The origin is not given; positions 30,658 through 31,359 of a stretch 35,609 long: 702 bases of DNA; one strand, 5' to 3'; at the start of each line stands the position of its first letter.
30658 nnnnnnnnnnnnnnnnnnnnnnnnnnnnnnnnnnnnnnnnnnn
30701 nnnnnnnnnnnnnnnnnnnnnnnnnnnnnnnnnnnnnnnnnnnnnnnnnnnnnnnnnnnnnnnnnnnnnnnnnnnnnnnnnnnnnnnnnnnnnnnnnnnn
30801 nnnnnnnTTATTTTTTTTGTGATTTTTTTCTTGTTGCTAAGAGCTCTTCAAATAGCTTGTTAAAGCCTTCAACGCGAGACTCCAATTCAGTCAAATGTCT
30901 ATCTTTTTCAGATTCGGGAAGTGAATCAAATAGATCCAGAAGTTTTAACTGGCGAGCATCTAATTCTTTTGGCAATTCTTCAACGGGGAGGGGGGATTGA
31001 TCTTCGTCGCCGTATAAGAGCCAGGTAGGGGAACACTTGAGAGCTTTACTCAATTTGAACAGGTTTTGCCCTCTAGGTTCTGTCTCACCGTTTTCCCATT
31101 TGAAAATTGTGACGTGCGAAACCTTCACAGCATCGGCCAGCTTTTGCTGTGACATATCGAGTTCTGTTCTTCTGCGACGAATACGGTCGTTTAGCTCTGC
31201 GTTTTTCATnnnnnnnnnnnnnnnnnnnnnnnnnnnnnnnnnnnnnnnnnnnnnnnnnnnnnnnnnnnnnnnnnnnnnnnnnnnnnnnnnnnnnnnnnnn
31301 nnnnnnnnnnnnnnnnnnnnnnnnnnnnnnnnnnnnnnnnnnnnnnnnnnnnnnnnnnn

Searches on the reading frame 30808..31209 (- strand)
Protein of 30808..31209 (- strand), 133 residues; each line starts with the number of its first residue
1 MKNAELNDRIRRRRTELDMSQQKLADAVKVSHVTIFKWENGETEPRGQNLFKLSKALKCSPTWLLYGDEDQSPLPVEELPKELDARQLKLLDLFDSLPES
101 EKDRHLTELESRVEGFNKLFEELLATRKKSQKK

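Call 38: search_protein_families(library=pfam, proteins=[window:30808-31209:-], max_evalue=0.001)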
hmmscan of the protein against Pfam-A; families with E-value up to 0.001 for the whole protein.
window:30808-31209:- (133 aa): 4 families
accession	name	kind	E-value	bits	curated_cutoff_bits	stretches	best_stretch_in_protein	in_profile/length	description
PF01381.28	HTH_3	-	7.8e-18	64.7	23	1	10-64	1-55/55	Helix-turn-helix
PF12844.13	HTH_19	-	2.5e-06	27.7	30.2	1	9-66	3-60/64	Helix-turn-helix domain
PF13560.12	HTH_31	-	7.8e-06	26.5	27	1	8-58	4-55/64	Helix-turn-helix domain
PF13443.12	HTH_26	-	8.2e-06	26.4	22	1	9-62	1-55/63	Cro/C1-type HTH DNA-binding domain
